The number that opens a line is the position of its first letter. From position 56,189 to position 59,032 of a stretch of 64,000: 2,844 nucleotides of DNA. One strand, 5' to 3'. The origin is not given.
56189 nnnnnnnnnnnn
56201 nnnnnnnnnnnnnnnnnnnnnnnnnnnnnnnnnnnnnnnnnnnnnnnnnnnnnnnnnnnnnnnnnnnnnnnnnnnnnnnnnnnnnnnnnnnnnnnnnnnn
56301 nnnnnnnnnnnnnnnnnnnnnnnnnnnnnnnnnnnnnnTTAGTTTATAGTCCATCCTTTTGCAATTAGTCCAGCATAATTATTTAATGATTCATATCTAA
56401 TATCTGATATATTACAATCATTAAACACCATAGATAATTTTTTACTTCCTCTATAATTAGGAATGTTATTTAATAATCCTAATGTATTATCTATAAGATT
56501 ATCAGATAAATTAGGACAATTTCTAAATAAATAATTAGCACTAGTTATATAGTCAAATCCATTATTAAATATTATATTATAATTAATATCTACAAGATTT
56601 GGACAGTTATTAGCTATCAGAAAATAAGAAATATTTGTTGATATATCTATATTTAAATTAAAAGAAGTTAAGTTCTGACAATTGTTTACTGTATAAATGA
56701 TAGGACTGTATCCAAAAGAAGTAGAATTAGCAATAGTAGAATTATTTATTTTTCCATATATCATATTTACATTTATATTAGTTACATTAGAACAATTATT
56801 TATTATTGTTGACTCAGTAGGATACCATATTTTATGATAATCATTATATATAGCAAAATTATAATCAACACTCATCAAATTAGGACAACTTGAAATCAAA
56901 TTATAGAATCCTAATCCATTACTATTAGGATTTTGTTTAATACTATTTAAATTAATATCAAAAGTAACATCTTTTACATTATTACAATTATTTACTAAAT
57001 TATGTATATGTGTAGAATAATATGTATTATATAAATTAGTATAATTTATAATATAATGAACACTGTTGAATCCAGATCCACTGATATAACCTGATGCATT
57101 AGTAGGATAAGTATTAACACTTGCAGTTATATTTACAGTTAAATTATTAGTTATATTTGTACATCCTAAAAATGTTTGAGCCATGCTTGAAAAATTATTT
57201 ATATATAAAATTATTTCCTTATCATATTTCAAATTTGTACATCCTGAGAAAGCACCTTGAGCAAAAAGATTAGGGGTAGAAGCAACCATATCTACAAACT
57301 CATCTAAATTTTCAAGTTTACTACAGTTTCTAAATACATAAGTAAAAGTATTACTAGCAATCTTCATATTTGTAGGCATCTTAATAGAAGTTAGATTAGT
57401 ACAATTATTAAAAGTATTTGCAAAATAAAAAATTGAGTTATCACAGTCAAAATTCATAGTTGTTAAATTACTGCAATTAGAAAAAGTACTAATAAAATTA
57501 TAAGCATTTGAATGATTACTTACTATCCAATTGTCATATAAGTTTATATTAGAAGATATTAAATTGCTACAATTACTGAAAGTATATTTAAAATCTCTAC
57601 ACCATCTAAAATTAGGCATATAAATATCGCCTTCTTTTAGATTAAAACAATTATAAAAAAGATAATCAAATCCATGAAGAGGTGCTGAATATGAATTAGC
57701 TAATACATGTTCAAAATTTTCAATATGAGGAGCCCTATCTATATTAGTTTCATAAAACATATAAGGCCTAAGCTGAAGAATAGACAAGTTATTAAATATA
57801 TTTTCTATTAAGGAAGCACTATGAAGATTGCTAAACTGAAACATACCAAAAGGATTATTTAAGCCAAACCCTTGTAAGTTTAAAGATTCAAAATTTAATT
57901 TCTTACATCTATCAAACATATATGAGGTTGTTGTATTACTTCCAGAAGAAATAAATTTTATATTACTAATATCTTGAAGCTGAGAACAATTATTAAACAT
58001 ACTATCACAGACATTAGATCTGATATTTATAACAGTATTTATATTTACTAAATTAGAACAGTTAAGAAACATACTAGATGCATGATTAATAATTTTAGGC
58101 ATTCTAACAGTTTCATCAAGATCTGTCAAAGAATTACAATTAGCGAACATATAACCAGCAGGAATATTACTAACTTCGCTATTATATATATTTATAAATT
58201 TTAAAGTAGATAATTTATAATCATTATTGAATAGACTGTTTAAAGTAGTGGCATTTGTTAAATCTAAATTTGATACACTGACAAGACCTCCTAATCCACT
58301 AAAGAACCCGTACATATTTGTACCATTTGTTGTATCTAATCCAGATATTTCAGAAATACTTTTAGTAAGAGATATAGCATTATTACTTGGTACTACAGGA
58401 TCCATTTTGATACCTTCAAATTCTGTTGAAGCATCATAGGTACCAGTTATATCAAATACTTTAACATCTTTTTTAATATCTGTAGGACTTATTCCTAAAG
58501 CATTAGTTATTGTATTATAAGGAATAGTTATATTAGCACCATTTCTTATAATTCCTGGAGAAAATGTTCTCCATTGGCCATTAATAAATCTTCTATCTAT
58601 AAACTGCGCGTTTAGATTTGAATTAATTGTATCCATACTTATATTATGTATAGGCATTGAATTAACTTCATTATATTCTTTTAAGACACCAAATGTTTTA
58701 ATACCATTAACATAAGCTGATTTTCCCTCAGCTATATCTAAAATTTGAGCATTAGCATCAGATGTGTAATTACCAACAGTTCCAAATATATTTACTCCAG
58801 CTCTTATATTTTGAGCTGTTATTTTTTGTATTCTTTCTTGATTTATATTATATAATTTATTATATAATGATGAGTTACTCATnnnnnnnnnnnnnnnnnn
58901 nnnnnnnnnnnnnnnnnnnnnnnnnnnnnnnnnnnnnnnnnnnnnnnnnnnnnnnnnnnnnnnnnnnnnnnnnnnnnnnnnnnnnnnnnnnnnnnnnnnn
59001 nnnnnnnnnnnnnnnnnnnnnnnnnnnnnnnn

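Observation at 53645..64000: Duplicated two-gene receptor-binding cassettes: '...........' repeat fibres alternating with BspA-type LRR tip proteins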

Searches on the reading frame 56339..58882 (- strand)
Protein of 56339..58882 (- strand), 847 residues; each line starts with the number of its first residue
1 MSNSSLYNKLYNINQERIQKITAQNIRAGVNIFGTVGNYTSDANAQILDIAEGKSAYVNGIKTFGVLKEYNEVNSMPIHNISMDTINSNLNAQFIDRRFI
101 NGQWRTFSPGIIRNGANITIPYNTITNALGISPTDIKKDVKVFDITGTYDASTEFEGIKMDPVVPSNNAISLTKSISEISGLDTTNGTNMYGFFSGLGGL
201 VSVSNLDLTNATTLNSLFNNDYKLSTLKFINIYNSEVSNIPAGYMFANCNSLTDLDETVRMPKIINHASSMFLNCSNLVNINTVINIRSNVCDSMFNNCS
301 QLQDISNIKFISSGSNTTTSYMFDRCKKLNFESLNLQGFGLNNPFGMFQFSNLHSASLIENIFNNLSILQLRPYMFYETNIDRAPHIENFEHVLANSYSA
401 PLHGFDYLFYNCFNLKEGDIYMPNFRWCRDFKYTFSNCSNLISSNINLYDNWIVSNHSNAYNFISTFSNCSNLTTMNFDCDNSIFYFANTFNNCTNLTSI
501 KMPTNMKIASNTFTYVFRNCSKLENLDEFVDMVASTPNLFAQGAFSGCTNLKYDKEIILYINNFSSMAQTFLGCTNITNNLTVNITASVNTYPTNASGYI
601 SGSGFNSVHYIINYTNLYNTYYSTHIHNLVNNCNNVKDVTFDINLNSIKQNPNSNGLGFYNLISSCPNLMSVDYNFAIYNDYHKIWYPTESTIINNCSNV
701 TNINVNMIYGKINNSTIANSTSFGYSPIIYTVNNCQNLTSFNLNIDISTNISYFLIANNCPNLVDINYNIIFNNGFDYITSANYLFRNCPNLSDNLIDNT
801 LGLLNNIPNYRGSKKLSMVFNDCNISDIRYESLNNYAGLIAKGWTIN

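Call 3: search_protein_families(library=pfam, proteins=[window:56339-58882:-], max_evalue=0.1)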
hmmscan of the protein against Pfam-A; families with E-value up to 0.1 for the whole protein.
window:56339-58882:- (847 aa): 0 families

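Call 4: search_protein_families(library=phrogs, proteins=[window:56339-58882:-], max_evalue=0.01)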
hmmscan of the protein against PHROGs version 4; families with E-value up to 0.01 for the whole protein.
window:56339-58882:- (847 aa): 1 family
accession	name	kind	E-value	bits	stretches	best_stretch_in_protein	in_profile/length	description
phrog_9915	-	unknown function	3.1e-22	78.8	2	404-824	1250-1553/1813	-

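Call 13: search_solved_structures(query=window:56339-58882:-, max_evalue=1)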
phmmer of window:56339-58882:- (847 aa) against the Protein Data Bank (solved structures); distinct sequences matched with E-value up to 1: 4.
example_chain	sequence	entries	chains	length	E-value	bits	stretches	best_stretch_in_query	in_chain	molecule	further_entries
4fs7_A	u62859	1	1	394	9.7e-11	43.9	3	465-553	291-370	Uncharacterized protein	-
6mlx_A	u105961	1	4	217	0.018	16.5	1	245-309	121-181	Leucine-rich repeat protein TpLRR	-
6o60_C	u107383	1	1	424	0.079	14.4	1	487-553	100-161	F-box/LRR-repeat protein 2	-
3sb4_A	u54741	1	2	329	0.13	13.8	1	471-553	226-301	Hypothetical leucine rich repeat protein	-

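Call 14: search_protein_families(library=ncbifam, proteins=[window:56339-58882:-], max_evalue=0.1)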
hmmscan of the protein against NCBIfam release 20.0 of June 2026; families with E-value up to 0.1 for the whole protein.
window:56339-58882:- (847 aa): 0 families

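Call 27: search_dna_similar(query=window:56339-58882:-, collection=phages, mode=protein, max_rows=25, max_evalue=0.001)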
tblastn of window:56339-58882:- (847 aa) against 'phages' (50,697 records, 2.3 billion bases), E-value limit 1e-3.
Records with a match: 21; places in all: 25; records where one place covers at least 80% of the query: 0.
Best place of each record, by identity: <60% 21.
By first word of the organism name: Klebsiella 14; Listeria 6; Bacteriophage 1.
By host as written in the record: Klebsiella pneumoniae 12; Listeria monocytogenes 6; Klebsiella pneumoniae ST16-OXA48 2; - 1.
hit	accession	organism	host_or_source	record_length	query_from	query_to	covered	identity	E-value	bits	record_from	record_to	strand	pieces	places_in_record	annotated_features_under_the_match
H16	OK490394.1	Klebsiella phage Kp4845-1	Klebsiella pneumoniae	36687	159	574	49%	24.4%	9e-7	59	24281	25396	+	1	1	record has no annotation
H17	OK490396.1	Klebsiella phage Kp4846-1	Klebsiella pneumoniae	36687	159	574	49%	24.4%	9e-7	59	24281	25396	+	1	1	record has no annotation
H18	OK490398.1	Klebsiella phage Kp4847-1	Klebsiella pneumoniae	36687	159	574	49%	24.4%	9e-7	59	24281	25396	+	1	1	record has no annotation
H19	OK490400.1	Klebsiella phage Kp4848-1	Klebsiella pneumoniae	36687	159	574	49%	24.4%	9e-7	59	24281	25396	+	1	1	record has no annotation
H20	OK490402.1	Klebsiella phage Kp4849-1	Klebsiella pneumoniae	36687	159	574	49%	24.4%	9e-7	59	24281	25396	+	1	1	record has no annotation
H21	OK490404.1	Klebsiella phage Kp4850-1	Klebsiella pneumoniae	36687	159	574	49%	24.4%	9e-7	59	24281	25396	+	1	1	record has no annotation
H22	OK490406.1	Klebsiella phage Kp4851-1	Klebsiella pneumoniae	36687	159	574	49%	24.4%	9e-7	59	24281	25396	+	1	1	record has no annotation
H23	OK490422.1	Klebsiella phage Kp4867-1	Klebsiella pneumoniae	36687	159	574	49%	24.4%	9e-7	59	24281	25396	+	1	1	record has no annotation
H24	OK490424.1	Klebsiella phage Kp4868-1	Klebsiella pneumoniae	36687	159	574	49%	24.4%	9e-7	59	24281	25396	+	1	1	record has no annotation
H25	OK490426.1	Klebsiella phage Kp4869-1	Klebsiella pneumoniae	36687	159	574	49%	24.4%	9e-7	59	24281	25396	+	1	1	record has no annotation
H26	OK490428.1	Klebsiella phage Kp4870-1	Klebsiella pneumoniae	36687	159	574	49%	24.4%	9e-7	59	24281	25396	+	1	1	record has no annotation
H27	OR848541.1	Listeria phage LM 4-14-1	Listeria monocytogenes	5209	178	525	41%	27.3%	6e-11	72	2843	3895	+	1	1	record has no annotation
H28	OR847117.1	Listeria phage LM 4-11-1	Listeria monocytogenes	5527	178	525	41%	27.3%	6e-11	72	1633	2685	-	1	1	record has no annotation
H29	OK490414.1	Klebsiella phage Kp4861-1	Klebsiella pneumoniae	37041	262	574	37%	25.2%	9e-6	56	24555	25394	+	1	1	record has no annotation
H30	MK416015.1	Klebsiella phage ST16-OXA48phi5.4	Klebsiella pneumoniae ST16-OXA48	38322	262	574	37%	24.9%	5e-6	57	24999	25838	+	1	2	tail protein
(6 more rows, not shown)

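Call 41: find_homologous_proteins(query=window:56339-58882:-, max_evalue=0.001)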
Query window:56339-58882:- (847 aa): 459 proteins with E <= 0.001 among 8000 candidates; the best 120 are listed.
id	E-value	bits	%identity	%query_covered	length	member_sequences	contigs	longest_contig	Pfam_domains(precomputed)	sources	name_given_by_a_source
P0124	0.0e+0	1871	100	100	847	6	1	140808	-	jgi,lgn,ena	-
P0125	0.0e+0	1152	65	100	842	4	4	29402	-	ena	-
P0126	0.0e+0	1062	59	100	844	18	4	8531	-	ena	-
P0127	7.8e-290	982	56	100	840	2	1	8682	-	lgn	-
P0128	7.2e-82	294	35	82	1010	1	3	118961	PF13306.13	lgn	-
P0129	8.2e-82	294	32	100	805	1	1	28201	PF13306.13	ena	-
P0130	8.5e-80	287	34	81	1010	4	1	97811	PF13306.13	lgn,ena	-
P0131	7.2e-78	281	32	96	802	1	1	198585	-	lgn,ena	-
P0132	1.4e-77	280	31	100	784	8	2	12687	-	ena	-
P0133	9.8e-77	277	30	100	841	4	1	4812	PF03382.21,PF13306.13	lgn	-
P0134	3.7e-74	269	33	83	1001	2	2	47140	PF13306.13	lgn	-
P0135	1.3e-73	267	32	82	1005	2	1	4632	PF13306.13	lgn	-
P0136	2.0e-73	266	34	76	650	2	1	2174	PF03382.21,PF13306.13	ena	-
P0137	4.7e-72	262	33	89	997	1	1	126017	PF13306.13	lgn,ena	-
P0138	1.5e-69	253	33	100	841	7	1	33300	PF03382.21,PF13306.13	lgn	-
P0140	1.1e-67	247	33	87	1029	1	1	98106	PF13306.13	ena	-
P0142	1.5e-63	234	30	100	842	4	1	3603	PF03382.21,PF13306.13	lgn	-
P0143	8.4e-63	231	33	88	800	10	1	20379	PF13306.13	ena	-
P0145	7.9e-61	225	30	100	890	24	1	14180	PF03382.21,PF13306.13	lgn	-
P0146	8.0e-61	225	35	80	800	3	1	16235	PF13306.13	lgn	-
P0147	6.1e-58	215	30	100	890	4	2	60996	PF03382.21,PF13306.13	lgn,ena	-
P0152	6.4e-29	119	30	25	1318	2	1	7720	PF24048.2,PF03382.21,PF13306.13,PF24758.2,PF12799.14,PF13855.13,PF23952.2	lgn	-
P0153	2.3e-26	111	26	66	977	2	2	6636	PF13306.13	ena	-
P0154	1.2e-25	108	29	37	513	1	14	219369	PF03382.21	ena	-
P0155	4.4e-25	106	28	23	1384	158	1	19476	PF24048.2,PF03382.21,PF13306.13,PF24758.2,PF12799.14,PF25013.1,PF13855.13,PF23952.2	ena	-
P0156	5.1e-24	103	34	18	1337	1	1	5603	PF22786.3,PF24048.2,PF03382.21,PF13306.13,PF00801.27,PF24758.2,PF12799.14,PF25013.1,PF13855.13,PF18911.7,PF23952.2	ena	-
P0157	1.9e-23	101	24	43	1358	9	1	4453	PF24048.2,PF03382.21,PF24758.2,PF00404.25,PF12799.14,PF25013.1,PF13855.13,PF09067.17,PF23952.2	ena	-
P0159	8.1e-23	99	27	46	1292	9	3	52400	PF24048.2,PF03382.21,PF24758.2,PF12799.14,PF25013.1,PF13855.13,PF23952.2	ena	-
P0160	1.6e-22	98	26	66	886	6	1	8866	PF03382.21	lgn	-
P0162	2.4e-22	97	27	38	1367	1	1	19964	PF03382.21,PF02368.25,PF13855.13,PF23952.2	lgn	-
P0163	2.1e-21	94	24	57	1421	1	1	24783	PF03382.21,PF13306.13,PF02368.25,PF13855.13,PF23952.2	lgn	-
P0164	2.2e-21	94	25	44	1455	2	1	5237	PF03382.21,PF24758.2,PF12799.14,PF25013.1,PF13855.13,PF23952.2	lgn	-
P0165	2.9e-21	94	27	47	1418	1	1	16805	PF03382.21,PF13306.13,PF25013.1,PF02368.25,PF13855.13,PF23952.2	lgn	-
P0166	5.7e-21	93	24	52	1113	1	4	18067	PF03382.21,PF24758.2,PF12799.14,PF13855.13,PF23952.2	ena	-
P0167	9.7e-21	92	25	37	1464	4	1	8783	PF27784.1,PF24048.2,PF03382.21,PF24758.2,PF00404.25,PF12799.14,PF25013.1,PF13855.13,PF23952.2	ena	-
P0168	1.3e-20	92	24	79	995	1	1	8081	PF03382.21,PF12799.14,PF25013.1,PF13855.13,PF23952.2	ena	-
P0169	1.5e-20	91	27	66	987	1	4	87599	PF13306.13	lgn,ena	-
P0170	1.9e-20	91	25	65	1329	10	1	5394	PF03382.21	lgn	-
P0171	7.7e-20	89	25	66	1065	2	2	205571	PF03382.21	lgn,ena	-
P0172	2.3e-19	87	25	48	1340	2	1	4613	PF03382.21,PF13306.13,PF13855.13,PF23952.2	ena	-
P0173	9.3e-19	85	25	47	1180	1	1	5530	PF03382.21,PF12799.14,PF13855.13,PF23952.2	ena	-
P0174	1.8e-18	84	34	18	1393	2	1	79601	PF03382.21,PF24758.2,PF00404.25,PF12799.14,PF25013.1,PF13855.13,PF23952.2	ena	-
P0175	1.9e-18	84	26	66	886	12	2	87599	PF03382.21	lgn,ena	-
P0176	5.7e-18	83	29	45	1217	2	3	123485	PF03382.21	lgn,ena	-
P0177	5.9e-18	83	28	41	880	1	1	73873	PF03382.21,PF13855.13,PF23952.2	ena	-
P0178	1.6e-17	81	26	42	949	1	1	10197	PF03382.21,PF24758.2,PF12799.14,PF25013.1,PF13855.13,PF23952.2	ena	-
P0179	1.8e-17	81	30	36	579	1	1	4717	PF03382.21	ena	-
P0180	1.8e-17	81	26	56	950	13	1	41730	PF24048.2,PF03382.21,PF09479.17,PF18525.8,PF25019.1,PF12799.14,PF25013.1,PF13855.13,PF23952.2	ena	-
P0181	2.2e-17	81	25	76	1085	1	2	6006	PF03382.21,PF13855.13,PF23952.2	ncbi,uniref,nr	ncbi:BspA family leucine-rich repeat surface protein [Prevotella copri]|uniref:BspA family leucine-r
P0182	2.2e-17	81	24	67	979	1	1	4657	PF03382.21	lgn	-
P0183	2.3e-17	81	25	76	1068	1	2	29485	PF03382.21,PF13855.13,PF23952.2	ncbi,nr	ncbi:BspA family leucine-rich repeat surface protein [Segatella copri]|nr:BspA family leucine-rich r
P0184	2.8e-17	81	26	53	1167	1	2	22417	PF03382.21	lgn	-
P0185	3.5e-17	80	26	42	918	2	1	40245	PF03382.21,PF12799.14,PF25013.1,PF13855.13,PF23952.2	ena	-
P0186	1.2e-16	78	27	63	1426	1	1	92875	PF03382.21,PF24758.2,PF12799.14,PF13855.13,PF23952.2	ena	-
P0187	1.5e-16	78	23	81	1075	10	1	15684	PF27784.1,PF03382.21,PF24758.2,PF13519.13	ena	-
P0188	1.7e-16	78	26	42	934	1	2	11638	PF03382.21,PF12799.14,PF25013.1,PF13855.13,PF23952.2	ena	-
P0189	2.0e-16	78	26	42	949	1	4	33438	PF03382.21,PF24758.2,PF12799.14,PF25013.1,PF13855.13,PF23952.2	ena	-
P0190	2.3e-16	77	26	42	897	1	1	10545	PF03382.21,PF24758.2,PF12799.14,PF25013.1,PF13855.13,PF23952.2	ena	-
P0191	2.6e-16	77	26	37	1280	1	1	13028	PF24048.2,PF03382.21,PF24758.2,PF12799.14,PF13855.13,PF23952.2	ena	-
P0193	4.3e-16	77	27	41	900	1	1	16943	PF03382.21,PF13855.13,PF23952.2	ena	-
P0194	4.3e-16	77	26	40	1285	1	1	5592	PF24048.2,PF03382.21,PF12799.14,PF13855.13,PF23952.2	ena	-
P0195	4.4e-16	77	27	48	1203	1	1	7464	PF24048.2,PF03382.21,PF24758.2,PF12799.14,PF25013.1,PF13855.13,PF23952.2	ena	-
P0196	4.9e-16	76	26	48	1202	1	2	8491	PF24048.2,PF03382.21,PF24758.2,PF12799.14,PF25013.1,PF13855.13,PF23952.2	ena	-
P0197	7.6e-16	76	26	60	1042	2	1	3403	PF03382.21,PF23952.2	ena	-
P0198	8.7e-16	76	26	22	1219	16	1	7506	PF03382.21,PF24758.2,PF00404.25,PF12799.14,PF25013.1,PF13855.13,PF23952.2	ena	-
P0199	1.0e-15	75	26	65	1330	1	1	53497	PF13306.13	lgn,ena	-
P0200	1.5e-15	75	25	81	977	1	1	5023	PF13306.13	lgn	-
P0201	1.5e-15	75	26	43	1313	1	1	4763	PF24048.2,PF03382.21,PF24758.2,PF12799.14,PF13855.13,PF23952.2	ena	-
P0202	1.7e-15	75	27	48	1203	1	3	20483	PF24048.2,PF03382.21,PF24758.2,PF12799.14,PF25013.1,PF13855.13,PF23952.2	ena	-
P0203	1.7e-15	75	27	48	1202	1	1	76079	PF24048.2,PF03382.21,PF24758.2,PF12799.14,PF25013.1,PF13855.13,PF23952.2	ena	-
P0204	1.8e-15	75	25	46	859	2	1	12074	PF03382.21,PF24758.2,PF23952.2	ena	-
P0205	1.8e-15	75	26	37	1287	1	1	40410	PF24048.2,PF03382.21,PF12799.14,PF25013.1,PF13855.13,PF23952.2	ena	-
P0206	2.0e-15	74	26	42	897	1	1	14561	PF03382.21,PF24758.2,PF12799.14,PF25013.1,PF13855.13,PF23952.2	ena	-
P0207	3.0e-15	74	26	37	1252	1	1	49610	PF24048.2,PF03382.21,PF24758.2,PF12799.14,PF25013.1,PF13855.13,PF23952.2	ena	-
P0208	3.6e-15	74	25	42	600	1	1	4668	PF03382.21,PF13306.13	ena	-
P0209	3.8e-15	73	26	45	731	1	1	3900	PF03382.21,PF13306.13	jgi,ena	jgi:hypothetical protein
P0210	4.3e-15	73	27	38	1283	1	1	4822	PF24048.2,PF03382.21,PF12799.14,PF13855.13,PF23952.2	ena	-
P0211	5.5e-15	73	25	65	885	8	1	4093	PF03382.21,PF13306.13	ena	-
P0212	7.0e-15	73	27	48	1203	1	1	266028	PF24048.2,PF03382.21,PF24758.2,PF12799.14,PF25013.1,PF13855.13,PF23952.2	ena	-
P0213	8.5e-15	72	26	37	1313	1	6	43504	PF24048.2,PF03382.21,PF12799.14,PF25013.1,PF13855.13,PF23952.2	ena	-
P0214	1.1e-14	72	27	41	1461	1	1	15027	PF24048.2,PF03382.21,PF24758.2,PF12799.14,PF25013.1,PF13855.13,PF23952.2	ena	-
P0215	1.3e-14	72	26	48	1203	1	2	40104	PF24048.2,PF03382.21,PF24758.2,PF12799.14,PF25013.1,PF13855.13,PF23952.2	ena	-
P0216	1.3e-14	72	26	48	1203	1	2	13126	PF24048.2,PF03382.21,PF24758.2,PF12799.14,PF25013.1,PF13855.13,PF23952.2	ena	-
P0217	1.7e-14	71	25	48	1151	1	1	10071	PF24048.2,PF03382.21,PF12799.14,PF25013.1,PF13855.13,PF23952.2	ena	-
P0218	2.0e-14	71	29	33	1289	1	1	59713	PF03382.21,PF23952.2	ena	-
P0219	2.1e-14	71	27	37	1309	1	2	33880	PF24048.2,PF03382.21,PF12799.14,PF13855.13,PF23952.2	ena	-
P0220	2.1e-14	71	31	23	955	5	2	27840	PF03382.21,PF13306.13,PF24758.2,PF12799.14,PF25013.1,PF13855.13,PF23952.2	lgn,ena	-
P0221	2.2e-14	71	23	52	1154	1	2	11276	PF03382.21,PF24758.2,PF00404.25,PF12799.14,PF13855.13,PF23952.2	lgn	-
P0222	3.8e-14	70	28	41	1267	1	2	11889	PF03382.21,PF24758.2,PF25013.1,PF13855.13,PF10991.16,PF23952.2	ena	-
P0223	6.2e-14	69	26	63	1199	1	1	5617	PF24048.2,PF03382.21,PF13306.13,PF24758.2,PF12799.14,PF25013.1,PF13855.13,PF23952.2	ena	-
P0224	6.4e-14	69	28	28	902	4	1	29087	PF03382.21,PF25013.1,PF23952.2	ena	-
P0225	6.4e-14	69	28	28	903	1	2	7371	PF03382.21,PF25013.1,PF23952.2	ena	-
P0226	6.7e-14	69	30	19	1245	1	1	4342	PF03382.21,PF23952.2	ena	-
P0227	8.8e-14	69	34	18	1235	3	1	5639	PF03382.21,PF13306.13,PF23952.2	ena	-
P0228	9.0e-14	69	25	44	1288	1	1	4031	PF03382.21,PF13306.13,PF23952.2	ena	-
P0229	9.6e-14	69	26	37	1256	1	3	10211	PF24048.2,PF03382.21,PF24758.2,PF12799.14,PF25013.1,PF13855.13,PF23952.2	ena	-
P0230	9.8e-14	69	24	42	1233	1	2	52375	PF03382.21,PF24758.2,PF12799.14,PF13855.13,PF23952.2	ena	-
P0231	1.1e-13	69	25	44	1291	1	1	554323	PF03382.21,PF13306.13,PF23952.2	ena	-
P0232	1.1e-13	69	25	44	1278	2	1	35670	PF03382.21,PF13306.13,PF23952.2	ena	-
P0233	1.3e-13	68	27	43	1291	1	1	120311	PF03382.21,PF13306.13,PF23952.2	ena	-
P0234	1.4e-13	68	28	38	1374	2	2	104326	PF03382.21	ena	-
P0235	1.4e-13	68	27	43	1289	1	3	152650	PF03382.21,PF13306.13,PF23952.2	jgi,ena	-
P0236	1.4e-13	68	24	42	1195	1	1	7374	PF25883.1,PF13306.13,PF12799.14,PF14601.12,PF13855.13,PF23952.2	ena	-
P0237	1.5e-13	68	33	18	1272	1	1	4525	PF03382.21,PF23952.2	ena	-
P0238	1.5e-13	68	26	46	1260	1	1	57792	PF03382.21,PF13306.13,PF23952.2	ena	-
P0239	1.5e-13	68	25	44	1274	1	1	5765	PF03382.21,PF13855.13,PF23952.2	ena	-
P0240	1.6e-13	68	27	43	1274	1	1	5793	PF03382.21,PF13306.13,PF23952.2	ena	-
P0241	1.6e-13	68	27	43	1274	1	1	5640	PF03382.21,PF23952.2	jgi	jgi:surface protein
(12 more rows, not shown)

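Call 42: find_encoding_contigs(protein=P0124, flank=10000, max_places=6)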
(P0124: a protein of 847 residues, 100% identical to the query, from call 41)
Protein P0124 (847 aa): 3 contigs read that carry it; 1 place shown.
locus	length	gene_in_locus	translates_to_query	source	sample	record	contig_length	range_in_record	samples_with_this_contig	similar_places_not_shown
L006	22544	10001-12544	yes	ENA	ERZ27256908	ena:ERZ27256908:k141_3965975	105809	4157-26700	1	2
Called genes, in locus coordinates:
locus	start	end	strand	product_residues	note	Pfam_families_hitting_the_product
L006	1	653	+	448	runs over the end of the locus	-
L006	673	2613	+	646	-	PF03382:DUF285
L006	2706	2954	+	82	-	-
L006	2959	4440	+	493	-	PF24681:Kelch_KLHDC2_KLHL20_DRC7 (weak)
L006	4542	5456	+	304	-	-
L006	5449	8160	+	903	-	-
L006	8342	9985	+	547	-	-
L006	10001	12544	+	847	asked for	-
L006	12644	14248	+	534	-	-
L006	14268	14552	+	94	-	-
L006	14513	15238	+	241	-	-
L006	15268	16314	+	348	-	PF00535:Glycos_transf_2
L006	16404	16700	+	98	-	-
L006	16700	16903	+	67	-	-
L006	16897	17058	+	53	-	-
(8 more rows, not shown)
